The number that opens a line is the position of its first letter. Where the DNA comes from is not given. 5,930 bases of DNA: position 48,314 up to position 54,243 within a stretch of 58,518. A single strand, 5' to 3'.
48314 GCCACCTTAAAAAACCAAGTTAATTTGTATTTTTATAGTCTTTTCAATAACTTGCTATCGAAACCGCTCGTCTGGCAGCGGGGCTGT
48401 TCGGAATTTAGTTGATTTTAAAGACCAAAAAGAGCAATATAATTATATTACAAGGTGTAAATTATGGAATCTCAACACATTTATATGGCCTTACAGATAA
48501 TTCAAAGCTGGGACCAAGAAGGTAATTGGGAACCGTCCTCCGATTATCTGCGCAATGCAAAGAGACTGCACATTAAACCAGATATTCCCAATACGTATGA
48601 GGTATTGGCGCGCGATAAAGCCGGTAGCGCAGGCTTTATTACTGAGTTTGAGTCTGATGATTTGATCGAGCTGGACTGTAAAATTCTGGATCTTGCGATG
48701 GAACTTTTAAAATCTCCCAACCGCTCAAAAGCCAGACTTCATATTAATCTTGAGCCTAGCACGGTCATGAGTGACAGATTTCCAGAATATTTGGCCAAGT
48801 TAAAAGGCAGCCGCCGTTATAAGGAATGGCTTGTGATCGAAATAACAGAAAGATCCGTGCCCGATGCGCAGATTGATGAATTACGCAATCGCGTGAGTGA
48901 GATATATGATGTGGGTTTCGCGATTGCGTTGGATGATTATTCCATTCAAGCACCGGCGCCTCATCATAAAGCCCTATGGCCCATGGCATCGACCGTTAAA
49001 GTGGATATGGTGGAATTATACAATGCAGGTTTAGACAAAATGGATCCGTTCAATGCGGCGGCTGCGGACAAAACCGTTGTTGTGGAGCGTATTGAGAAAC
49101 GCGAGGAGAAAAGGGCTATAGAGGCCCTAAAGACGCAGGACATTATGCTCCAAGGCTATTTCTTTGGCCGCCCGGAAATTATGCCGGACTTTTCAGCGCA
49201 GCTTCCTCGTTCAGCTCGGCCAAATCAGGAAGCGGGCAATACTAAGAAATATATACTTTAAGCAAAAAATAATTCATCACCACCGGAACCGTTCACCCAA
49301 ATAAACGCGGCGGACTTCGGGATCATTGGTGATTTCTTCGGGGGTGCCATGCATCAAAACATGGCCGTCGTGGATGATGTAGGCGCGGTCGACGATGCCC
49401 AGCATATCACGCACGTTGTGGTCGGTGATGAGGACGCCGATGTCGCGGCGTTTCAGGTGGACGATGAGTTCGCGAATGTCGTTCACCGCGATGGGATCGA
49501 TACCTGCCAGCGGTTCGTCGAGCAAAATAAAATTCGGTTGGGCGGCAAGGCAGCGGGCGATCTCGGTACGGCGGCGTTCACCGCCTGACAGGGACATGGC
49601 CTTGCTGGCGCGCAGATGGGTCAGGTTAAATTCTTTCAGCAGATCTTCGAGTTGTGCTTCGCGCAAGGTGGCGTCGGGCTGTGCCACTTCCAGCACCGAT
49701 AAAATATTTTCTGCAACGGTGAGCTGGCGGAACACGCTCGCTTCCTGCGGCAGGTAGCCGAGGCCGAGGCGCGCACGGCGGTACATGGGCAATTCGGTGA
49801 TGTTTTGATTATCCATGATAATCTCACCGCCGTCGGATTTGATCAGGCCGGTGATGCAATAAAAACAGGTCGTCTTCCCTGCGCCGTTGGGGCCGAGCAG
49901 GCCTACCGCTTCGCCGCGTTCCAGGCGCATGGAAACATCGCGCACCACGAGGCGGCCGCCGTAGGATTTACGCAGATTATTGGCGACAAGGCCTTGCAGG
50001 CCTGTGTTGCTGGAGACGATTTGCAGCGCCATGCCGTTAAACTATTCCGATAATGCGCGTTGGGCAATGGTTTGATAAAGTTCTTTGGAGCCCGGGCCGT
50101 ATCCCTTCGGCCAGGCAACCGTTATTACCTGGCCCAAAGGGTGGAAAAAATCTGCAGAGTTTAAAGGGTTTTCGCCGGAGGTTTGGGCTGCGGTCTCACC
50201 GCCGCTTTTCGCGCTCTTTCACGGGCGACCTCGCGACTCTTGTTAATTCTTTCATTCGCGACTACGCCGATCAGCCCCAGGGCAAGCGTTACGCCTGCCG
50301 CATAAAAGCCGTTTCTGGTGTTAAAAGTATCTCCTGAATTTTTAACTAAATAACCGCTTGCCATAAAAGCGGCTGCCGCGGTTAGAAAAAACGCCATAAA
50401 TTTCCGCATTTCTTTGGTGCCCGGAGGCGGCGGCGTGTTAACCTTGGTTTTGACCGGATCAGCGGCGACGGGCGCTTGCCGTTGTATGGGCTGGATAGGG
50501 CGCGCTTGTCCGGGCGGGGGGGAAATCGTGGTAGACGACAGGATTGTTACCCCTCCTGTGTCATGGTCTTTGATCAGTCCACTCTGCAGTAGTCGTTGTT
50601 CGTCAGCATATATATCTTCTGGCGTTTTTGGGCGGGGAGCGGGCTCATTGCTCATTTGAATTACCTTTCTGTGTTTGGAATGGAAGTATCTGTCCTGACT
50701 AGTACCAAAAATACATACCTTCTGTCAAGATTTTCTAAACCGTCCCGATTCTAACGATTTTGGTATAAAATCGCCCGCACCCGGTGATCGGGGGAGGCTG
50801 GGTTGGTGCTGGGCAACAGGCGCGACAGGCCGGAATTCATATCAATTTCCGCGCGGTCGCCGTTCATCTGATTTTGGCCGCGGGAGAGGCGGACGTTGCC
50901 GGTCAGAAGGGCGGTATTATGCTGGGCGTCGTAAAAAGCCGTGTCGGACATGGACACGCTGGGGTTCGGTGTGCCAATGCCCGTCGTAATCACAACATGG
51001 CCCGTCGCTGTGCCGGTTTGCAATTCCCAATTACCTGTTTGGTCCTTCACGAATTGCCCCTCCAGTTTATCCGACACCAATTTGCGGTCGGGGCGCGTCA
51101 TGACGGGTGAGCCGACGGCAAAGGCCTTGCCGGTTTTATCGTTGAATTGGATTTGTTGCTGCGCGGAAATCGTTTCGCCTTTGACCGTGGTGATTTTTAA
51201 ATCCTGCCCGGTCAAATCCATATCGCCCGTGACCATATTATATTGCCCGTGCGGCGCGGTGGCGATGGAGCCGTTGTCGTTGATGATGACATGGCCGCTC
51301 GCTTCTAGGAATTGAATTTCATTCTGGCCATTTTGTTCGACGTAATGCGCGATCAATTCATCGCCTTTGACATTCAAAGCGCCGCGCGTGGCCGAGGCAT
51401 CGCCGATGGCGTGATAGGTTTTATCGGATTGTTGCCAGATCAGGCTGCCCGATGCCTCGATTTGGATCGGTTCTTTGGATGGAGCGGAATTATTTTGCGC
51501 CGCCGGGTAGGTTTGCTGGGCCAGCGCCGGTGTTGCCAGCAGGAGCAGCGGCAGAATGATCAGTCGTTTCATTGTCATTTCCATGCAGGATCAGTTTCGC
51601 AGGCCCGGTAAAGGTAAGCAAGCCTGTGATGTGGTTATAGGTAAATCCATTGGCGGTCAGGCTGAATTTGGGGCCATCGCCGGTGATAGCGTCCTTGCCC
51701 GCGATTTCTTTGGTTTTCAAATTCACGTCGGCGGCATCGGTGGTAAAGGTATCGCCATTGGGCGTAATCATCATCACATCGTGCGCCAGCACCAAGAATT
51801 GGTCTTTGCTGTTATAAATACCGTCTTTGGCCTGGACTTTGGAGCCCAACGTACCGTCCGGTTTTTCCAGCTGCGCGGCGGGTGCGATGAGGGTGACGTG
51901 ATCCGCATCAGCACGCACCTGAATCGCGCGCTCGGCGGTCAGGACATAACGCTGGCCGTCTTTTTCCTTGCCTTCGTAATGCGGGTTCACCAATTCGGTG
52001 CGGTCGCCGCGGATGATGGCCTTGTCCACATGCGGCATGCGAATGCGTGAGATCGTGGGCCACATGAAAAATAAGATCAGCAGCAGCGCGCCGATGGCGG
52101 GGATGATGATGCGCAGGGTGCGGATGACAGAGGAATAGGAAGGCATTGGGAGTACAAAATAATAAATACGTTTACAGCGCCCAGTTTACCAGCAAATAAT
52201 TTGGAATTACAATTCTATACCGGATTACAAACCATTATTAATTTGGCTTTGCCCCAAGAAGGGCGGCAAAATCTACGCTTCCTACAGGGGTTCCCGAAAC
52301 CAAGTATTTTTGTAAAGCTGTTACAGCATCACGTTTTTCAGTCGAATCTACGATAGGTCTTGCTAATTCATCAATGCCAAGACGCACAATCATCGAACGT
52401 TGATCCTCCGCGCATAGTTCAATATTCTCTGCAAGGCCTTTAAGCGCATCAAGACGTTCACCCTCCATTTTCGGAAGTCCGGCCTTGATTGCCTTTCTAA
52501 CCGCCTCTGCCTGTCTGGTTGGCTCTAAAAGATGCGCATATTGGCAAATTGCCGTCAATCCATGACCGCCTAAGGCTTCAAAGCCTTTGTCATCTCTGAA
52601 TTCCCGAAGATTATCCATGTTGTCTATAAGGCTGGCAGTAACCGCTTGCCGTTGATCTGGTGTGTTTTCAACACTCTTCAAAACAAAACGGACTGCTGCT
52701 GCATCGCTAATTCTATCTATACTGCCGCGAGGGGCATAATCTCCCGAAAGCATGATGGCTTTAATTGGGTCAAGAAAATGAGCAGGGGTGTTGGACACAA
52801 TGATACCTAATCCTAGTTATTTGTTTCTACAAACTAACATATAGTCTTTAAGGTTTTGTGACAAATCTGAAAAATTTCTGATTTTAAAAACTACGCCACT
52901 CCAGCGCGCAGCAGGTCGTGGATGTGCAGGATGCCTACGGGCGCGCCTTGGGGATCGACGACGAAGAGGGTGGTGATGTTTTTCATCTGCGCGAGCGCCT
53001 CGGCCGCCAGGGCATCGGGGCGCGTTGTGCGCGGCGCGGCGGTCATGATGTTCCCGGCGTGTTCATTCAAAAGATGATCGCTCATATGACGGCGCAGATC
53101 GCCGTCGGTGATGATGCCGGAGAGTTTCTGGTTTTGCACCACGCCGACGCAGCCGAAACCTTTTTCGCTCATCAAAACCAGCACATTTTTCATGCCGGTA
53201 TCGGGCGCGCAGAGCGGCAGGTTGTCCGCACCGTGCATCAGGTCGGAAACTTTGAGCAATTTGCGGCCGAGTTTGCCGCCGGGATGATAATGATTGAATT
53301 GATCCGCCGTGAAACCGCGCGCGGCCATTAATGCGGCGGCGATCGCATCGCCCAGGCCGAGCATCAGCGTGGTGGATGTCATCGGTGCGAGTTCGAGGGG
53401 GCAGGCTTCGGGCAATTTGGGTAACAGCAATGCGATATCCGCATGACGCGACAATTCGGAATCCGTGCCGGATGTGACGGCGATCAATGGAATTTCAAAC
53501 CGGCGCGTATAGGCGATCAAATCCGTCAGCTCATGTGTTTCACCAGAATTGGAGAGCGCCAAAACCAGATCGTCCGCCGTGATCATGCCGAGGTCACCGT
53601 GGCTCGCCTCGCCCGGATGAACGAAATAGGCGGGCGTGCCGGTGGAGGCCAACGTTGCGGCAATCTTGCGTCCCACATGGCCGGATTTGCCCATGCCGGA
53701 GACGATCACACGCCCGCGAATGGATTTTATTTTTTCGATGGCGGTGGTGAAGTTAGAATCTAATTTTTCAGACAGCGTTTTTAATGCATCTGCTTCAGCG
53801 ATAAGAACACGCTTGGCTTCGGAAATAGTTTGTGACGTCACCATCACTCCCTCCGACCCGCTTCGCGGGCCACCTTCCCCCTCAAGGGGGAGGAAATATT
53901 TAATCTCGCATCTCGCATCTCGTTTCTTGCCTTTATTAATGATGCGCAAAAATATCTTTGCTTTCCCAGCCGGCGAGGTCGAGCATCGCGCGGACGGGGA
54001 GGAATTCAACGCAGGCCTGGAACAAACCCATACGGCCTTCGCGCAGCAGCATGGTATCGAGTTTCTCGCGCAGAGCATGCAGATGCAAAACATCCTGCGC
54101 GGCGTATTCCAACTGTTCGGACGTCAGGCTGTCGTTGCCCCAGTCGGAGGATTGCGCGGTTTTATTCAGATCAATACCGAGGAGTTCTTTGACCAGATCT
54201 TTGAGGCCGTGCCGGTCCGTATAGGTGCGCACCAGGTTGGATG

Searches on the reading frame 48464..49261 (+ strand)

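Call 39: search_protein_families(library=pfam, proteins=[window:48464-49261:+], max_evalue=0.00001)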
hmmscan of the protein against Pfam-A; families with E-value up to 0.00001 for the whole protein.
window:48464-49261:+ (265 aa): 1 family
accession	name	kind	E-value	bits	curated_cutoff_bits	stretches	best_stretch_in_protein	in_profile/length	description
PF00563.25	EAL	-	1.4e-14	54.5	31.3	1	57-237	49-236/236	EAL domain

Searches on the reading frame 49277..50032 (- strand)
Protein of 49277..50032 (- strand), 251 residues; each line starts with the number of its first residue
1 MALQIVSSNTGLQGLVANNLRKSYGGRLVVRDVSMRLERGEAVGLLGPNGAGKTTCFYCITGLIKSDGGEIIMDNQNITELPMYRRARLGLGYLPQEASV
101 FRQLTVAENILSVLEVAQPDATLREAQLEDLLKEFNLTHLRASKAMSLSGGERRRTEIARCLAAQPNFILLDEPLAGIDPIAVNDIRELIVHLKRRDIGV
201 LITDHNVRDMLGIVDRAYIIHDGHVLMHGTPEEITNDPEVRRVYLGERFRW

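Call 39: search_protein_families(library=pfam, proteins=[window:49277-50032:-], max_evalue=0.00001)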
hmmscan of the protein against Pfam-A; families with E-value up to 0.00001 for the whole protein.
window:49277-50032:- (251 aa): 2 families
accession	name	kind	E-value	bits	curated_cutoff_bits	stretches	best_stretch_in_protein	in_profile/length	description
PF00005.33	ABC_tran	-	2.2e-35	122.7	25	1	31-176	2-137/137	ABC transporter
PF12399.14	BCA_ABC_TP_C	-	5.7e-10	39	25.5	1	225-249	2-26/27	Branched-chain amino acid ATP-binding cassette transporter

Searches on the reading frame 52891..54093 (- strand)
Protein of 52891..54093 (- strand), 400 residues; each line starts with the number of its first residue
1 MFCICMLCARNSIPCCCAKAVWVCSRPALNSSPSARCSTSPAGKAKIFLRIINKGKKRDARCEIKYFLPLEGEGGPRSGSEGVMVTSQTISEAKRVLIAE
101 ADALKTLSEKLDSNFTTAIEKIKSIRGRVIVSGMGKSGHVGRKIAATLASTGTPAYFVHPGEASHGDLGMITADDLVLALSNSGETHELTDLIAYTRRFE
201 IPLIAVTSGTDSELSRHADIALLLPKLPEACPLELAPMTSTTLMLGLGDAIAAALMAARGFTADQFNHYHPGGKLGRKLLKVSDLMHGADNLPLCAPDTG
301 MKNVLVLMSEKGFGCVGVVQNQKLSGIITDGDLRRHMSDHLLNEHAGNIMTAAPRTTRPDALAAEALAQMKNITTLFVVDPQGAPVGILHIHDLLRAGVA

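Call 39: search_protein_families(library=pfam, proteins=[window:52891-54093:-], max_evalue=0.00001)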
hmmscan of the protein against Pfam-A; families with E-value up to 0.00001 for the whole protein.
window:52891-54093:- (400 aa): 2 families
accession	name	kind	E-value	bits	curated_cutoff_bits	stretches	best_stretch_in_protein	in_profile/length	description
PF01380.27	SIS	-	1.9e-27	96.1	25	1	127-253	6-130/131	SIS domain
PF00571.33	CBS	-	2.5e-20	73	24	2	347-397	2-54/57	CBS domain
